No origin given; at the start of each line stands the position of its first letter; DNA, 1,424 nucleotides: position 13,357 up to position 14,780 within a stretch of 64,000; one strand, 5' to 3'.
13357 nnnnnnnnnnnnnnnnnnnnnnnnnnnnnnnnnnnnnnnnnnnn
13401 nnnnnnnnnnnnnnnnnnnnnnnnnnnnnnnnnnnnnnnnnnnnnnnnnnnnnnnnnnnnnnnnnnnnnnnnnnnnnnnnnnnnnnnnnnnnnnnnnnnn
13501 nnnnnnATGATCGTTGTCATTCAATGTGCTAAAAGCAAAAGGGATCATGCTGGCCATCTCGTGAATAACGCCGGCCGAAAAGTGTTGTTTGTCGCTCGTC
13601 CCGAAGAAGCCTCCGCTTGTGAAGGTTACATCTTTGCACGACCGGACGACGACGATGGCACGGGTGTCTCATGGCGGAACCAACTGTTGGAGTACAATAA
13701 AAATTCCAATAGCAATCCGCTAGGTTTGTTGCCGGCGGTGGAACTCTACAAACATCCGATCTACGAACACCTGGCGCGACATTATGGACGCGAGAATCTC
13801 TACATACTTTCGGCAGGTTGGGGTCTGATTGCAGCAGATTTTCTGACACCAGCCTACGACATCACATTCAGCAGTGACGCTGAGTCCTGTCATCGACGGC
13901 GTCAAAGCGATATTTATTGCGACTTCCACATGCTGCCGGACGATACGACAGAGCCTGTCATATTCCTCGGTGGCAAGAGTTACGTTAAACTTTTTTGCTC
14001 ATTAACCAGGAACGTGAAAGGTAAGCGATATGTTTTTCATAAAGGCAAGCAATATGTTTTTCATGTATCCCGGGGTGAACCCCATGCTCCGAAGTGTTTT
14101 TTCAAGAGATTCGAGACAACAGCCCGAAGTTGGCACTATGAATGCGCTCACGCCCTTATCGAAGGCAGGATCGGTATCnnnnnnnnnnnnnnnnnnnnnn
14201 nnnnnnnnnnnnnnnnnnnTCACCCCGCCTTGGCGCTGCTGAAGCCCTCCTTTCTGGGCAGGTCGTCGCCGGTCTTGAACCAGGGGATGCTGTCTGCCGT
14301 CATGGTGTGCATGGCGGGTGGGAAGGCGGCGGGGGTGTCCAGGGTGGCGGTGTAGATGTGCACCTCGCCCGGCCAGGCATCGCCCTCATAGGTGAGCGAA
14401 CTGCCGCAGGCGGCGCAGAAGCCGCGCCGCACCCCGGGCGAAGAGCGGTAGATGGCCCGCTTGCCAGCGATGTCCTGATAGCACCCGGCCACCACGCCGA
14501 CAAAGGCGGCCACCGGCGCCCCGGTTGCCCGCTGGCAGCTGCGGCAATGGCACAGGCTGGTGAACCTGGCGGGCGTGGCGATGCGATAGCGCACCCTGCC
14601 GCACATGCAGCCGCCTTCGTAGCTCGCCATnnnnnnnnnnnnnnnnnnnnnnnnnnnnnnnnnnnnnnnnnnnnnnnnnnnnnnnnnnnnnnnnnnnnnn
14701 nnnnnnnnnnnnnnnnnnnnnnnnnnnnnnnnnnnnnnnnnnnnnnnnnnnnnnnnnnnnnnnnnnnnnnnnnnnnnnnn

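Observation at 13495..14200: Low-GC orphan gene of unknown family inserted between ilvD and a GFA gene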

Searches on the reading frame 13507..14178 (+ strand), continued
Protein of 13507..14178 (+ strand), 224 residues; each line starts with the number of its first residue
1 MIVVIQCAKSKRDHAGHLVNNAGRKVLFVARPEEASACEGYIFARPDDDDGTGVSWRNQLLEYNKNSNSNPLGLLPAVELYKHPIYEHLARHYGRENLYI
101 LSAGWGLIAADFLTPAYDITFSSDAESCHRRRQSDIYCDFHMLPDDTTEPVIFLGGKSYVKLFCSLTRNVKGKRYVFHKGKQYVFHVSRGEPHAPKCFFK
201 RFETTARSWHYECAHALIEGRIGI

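Call 68: find_encoding_contigs(protein=P0025, flank=8000, max_places=2)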
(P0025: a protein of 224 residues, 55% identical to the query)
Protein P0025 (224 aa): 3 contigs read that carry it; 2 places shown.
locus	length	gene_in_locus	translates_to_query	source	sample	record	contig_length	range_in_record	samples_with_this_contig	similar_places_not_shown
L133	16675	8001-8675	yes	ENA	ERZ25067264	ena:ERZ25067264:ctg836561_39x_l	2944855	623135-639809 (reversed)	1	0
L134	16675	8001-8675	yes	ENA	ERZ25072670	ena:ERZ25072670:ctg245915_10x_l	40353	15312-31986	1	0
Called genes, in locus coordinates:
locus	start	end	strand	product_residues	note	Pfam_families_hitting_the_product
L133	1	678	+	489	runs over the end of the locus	PF19295:SufBD_N, PF01458:SUFBD_core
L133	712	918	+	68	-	-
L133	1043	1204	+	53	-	-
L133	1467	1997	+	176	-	PF00005:ABC_tran (weak)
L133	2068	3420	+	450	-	PF19295:SufBD_N, PF01458:SUFBD_core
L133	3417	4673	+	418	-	PF00155:Aminotran_1_2, PF00266:Aminotran_5, PF01041:DegT_DnrJ_EryC1, PF01212:Beta_elim_lyase (weak), PF01053:Cys_Met_Meta_PP (weak)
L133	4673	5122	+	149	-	PF01592:NifU_N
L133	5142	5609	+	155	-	PF01592:NifU_N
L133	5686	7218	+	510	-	-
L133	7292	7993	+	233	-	PF26468:GIY_YIG_3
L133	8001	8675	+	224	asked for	PF21818:DUF6884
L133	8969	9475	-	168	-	PF04978:MST, PF05163:DinB (faint), PF12867:DinB_2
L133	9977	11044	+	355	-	PF01575:MaoC_dehydratas (faint), PF13452:FAS1_DH_region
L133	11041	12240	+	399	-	PF02515:CoA_transf_3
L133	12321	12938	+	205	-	PF00881:Nitroreductase, PF14512:TM1586_NiRdase (faint)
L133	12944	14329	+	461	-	PF02515:CoA_transf_3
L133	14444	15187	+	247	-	PF00588:SpoU_methylase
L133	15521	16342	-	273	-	PF01149:Fapy_DNA_glyco, PF06831:H2TH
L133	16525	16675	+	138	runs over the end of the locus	PF05942:PaREP1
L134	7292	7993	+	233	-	PF26468:GIY_YIG_3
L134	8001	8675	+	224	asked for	PF21818:DUF6884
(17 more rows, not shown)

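Call 69: find_encoding_contigs(protein=P0036, flank=8000, max_places=2)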
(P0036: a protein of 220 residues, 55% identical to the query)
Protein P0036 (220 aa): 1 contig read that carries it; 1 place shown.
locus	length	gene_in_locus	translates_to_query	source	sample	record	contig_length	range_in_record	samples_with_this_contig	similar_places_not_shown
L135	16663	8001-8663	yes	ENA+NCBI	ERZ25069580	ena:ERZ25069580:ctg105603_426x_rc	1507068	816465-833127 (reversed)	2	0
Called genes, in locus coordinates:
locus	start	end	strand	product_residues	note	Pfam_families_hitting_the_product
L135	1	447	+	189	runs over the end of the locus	-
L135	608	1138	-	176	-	PF05163:DinB, PF12867:DinB_2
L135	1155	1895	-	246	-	PF05685:Uma2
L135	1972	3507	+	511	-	PF00732:GMC_oxred_N, PF00890:FAD_binding_2 (faint), PF05199:GMC_oxred_C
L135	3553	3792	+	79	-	-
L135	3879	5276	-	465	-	PF01425:Amidase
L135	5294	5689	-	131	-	PF00903:Glyoxalase, PF13669:Glyoxalase_4 (weak)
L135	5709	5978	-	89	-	-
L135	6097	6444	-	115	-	-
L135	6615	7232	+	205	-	PF07978:NIPSNAP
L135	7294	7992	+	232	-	PF26468:GIY_YIG_3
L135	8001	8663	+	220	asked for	PF21818:DUF6884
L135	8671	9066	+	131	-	-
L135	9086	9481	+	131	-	PF05942:PaREP1 (weak)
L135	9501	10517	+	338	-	PF01557:FAA_hydrolase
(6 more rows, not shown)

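Call 70: find_encoding_contigs(protein=P0047, flank=8000, max_places=2)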
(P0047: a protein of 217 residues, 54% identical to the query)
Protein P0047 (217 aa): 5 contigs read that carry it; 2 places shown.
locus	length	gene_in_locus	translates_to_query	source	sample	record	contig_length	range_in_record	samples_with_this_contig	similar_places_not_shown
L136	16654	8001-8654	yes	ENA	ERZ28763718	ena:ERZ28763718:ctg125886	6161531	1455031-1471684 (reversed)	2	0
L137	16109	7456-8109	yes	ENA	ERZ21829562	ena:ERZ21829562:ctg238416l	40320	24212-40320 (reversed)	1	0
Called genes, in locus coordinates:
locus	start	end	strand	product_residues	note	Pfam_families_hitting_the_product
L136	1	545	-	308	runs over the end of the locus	PF14236:DruA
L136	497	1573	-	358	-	PF03050:DDE_Tnp_IS66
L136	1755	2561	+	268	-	-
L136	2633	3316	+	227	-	PF19489:SLT_4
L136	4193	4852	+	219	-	PF13489:Methyltransf_23, PF08241:Methyltransf_11, PF08242:Methyltransf_12, PF13649:Methyltransf_25, PF13847:Methyltransf_31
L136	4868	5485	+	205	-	PF00106:adh_short, PF13561:adh_short_C2 (weak)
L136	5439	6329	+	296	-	PF01609:DDE_Tnp_1, PF13701:DDE_Tnp_1_4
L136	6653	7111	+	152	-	PF00571:CBS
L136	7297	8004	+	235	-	PF26468:GIY_YIG_3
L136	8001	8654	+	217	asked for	-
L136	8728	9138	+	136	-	-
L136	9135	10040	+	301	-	PF13276:HTH_21, PF00665:rve, PF13683:rve_3, PF13333:rve_2 (weak)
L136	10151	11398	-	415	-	-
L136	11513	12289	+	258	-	-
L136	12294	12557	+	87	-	-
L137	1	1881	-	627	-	?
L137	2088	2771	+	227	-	PF19489:SLT_4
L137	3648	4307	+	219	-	PF13489:Methyltransf_23, PF08241:Methyltransf_11, PF08242:Methyltransf_12, PF13649:Methyltransf_25, PF13847:Methyltransf_31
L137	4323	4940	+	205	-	PF00106:adh_short, PF13561:adh_short_C2 (weak)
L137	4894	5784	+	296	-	PF01609:DDE_Tnp_1, PF13701:DDE_Tnp_1_4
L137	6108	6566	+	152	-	PF00571:CBS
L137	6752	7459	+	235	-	PF26468:GIY_YIG_3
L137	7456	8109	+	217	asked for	-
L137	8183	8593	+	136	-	-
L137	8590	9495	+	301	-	PF13276:HTH_21, PF00665:rve (weak), PF13683:rve_3, PF13333:rve_2 (weak)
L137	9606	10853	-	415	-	-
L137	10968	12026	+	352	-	-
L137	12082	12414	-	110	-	-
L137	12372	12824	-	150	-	PF03852:Vsr, PF04480:DUF559 (faint)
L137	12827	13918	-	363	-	-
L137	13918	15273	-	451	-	PF00145:DNA_methylase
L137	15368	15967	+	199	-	-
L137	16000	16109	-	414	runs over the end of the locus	PF00872:Transposase_mut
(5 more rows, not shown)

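Call 92: search_protein_families(library=padloc, alignment_id=A3, max_evalue=0.00001)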
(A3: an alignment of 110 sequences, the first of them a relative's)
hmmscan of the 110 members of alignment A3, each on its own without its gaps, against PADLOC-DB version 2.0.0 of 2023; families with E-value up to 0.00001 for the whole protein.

A. member 1, L002:4568-5206:+ (213 aa): 1 family
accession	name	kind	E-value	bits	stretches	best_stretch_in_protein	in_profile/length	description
PDLC04515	PDC-M21A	-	2e-72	241.2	1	1-211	1-202/205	-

B. families by the number of members that match (of 110 scanned): 184 families (the first 25 are shown)
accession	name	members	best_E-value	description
PDLC02688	Orf5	2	2e-51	Orf5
PDLC02980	AriA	2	5.3e-34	-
PDLC04157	HEC-06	2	5.6e-31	-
PDLC04155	HEC-06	2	2.8e-30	-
PDLC04154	HEC-06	2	8e-29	-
PDLC02700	Orf5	2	3.6e-26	Orf5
PDLC01136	RT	2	4.6e-24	RT (reverse transcriptase)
PDLC02695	Orf5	2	1.9e-23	Orf5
PDLC02687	Orf5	2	2.7e-22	Orf5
PDLC04135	mad3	2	3e-22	mads_3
PDLC02693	Orf5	2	3.4e-22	Orf5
PDLC02691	Orf5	2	4.4e-20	Orf5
PDLC02063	Cas1_IIIb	2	9e-19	-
PDLC01607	RT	2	1.3e-17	"CAS-I,CAS-II,CAS-III,CAS-IV,CAS-V,CAS-VI; acquisition_associated"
PDLC02701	Orf5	2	2.3e-17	Orf5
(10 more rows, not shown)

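Call 93: search_protein_families(library=pfam, alignment_id=A3, max_evalue=0.00001)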
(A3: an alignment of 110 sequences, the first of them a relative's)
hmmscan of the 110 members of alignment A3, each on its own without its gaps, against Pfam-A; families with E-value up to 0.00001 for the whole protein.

A. member 1, L002:4568-5206:+ (213 aa): 0 families

B. families by the number of members that match (of 110 scanned): 93 families (the first 25 are shown)
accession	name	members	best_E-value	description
PF00202.27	Aminotran_3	2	3e-84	Aminotransferase class-III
PF11074.14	DUF2779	2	7.8e-39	Domain of unknown function(DUF2779)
PF13304.12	AAA_21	2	5.4e-36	AAA domain, putative AbiEii toxin, Type IV TA system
PF00702.32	Hydrolase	2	4.7e-31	haloacid dehalogenase-like hydrolase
PF00665.32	rve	2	2.1e-30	Integrase core domain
PF00078.32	RVT_1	2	1.2e-18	Reverse transcriptase (RNA-dependent DNA polymerase)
PF13276.12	HTH_21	2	1.4e-17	HTH-like domain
PF13683.12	rve_3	2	1.6e-13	Integrase core domain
PF00883.26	Peptidase_M17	1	1.1e-125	Cytosol aminopeptidase family, catalytic domain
PF02515.22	CoA_transf_3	1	2.4e-108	CoA-transferase family III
PF02646.22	RmuC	1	2.5e-96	RmuC family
PF00180.25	Iso_dh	1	1.3e-93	Isocitrate/isopropylmalate dehydrogenase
PF00809.28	Pterin_bind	1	7.6e-85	Pterin binding enzyme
PF08751.17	TrwC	1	3.9e-81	TrwC relaxase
PF02574.22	S-methyl_trans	1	2.9e-76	Homocysteine S-methyltransferase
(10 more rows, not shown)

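Call 95: search_dna_similar(query=window:13507-14178:+, collection=plasmids, mode=protein, max_rows=15)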
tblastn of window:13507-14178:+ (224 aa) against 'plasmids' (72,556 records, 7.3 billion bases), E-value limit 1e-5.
Records with a match: 5; places in all: 6; records where one place covers at least 80% of the query: 5.
Best place of each record, by identity: <60% 5.
By first word of the organism name: Roseomonas 5.
By predicted mobility (MOB-suite, as given by PLSDB): non-mobilizable 5.
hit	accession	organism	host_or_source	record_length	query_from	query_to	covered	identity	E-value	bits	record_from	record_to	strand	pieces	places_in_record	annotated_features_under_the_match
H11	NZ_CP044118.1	Roseomonas mucosa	Homo sapiens,clinical isolate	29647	1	220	98%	45.0%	1e-50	183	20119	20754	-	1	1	hypothetical protein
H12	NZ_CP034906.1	Roseomonas mucosa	Homo sapiens,tissue sample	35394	1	220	98%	45.0%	1e-50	183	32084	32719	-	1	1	hypothetical protein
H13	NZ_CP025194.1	Roseomonas mucosa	Homo sapiens,clinical, human skin, ...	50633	1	220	98%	45.0%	1e-50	183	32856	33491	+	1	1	hypothetical protein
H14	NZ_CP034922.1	Roseomonas mucosa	Homo sapiens,tissue sample,Clinical, ...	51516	1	220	98%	44.1%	3e-47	173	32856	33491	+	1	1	hypothetical protein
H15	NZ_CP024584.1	Roseomonas sp. FDAARGOS_362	Homo sapiens,peripheral Blood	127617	1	220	98%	44.1%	3e-47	173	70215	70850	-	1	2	hypothetical protein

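Call 96: search_dna_similar(query=window:13507-14178:+, collection=phages, mode=protein, max_rows=15)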
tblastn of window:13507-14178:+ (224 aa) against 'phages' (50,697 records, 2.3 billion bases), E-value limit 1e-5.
No match.

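Call 98: get_annotated_region(hit=H11, flank=5000)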
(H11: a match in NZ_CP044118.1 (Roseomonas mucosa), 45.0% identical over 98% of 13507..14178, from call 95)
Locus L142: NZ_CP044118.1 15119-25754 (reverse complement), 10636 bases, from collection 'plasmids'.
description: Roseomonas mucosa strain FDAARGOS_658 plasmid unnamed1
organism: Roseomonas mucosa (NCBI taxid 207340)
taxonomy: Bacteria; Pseudomonadota; Alphaproteobacteria; Rhodospirillales; Acetobacteraceae; Roseomonas; Roseomonas mucosa
host: -; source: Homo sapiens,clinical isolate; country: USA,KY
typing (MOB-suite, as given by PLSDB): non-mobilizable
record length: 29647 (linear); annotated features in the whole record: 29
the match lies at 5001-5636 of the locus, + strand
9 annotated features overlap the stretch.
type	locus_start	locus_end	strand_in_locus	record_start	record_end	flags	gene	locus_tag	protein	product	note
CDS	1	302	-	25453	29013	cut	-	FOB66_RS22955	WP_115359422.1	helicase-related protein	-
CDS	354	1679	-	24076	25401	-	-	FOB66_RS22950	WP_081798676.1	MBL fold metallo-hydrolase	-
CDS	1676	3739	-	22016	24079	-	-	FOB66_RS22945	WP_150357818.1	DUF1156 domain-containing protein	-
CDS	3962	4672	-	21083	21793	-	-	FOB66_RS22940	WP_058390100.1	IS6 family transposase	-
CDS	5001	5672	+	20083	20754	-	-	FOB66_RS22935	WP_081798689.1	hypothetical protein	-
CDS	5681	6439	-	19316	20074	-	-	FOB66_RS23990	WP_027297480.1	HNH endonuclease signature motif containing protein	-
CDS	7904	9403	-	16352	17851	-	istA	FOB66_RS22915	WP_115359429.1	IS21 family transposase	-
CDS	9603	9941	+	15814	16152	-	-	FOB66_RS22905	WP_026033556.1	hypothetical protein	-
CDS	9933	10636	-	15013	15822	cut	istB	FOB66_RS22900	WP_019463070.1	IS21-like element helper ATPase IstB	-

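Call 115: search_protein_representatives(alignment_id=A1)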
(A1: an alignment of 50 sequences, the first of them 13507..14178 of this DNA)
Query: 50 sequences, 217 profile positions. Proteins with E-value up to 0.001 (for the whole library): 1020; up to 1e-10: 807; up to 1e-30: 379. The best 150 are listed.
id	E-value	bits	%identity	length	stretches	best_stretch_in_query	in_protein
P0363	5.6e-93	327.1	-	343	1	2-216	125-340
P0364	1.1e-92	326.2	-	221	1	1-216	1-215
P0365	4.8e-91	320.8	-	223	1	1-215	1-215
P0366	1.4e-89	316.0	-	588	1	1-213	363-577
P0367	3.1e-88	311.6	-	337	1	1-216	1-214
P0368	1.8e-87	309.1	-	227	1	1-216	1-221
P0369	6.2e-87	307.3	-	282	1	3-216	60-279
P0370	6.5e-86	304.0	-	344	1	2-216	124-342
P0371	4.7e-84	297.9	-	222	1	1-215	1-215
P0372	6.0e-82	291.0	-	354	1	1-215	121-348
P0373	6.8e-82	290.9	-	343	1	1-215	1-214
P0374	2.1e-81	289.3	-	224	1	3-216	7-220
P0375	5.3e-81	288.0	-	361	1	1-213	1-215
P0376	1.1e-80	287.0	-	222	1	1-214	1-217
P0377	1.3e-80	286.7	-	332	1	1-213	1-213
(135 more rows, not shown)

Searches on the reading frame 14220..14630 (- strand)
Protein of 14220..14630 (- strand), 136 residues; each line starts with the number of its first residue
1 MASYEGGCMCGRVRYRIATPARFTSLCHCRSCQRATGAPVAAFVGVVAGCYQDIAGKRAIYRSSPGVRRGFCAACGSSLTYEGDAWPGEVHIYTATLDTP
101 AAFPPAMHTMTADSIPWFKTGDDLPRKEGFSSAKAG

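Call 109: search_protein_families(library=pfam, proteins=[window:14220-14630:-], max_evalue=0.01)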
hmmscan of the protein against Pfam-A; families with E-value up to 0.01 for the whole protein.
window:14220-14630:- (136 aa): 1 family
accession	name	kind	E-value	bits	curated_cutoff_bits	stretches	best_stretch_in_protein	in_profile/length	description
PF04828.22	GFA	-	3.1e-20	72.8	24.3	1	4-111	2-113/115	Glutathione-dependent formaldehyde-activating enzyme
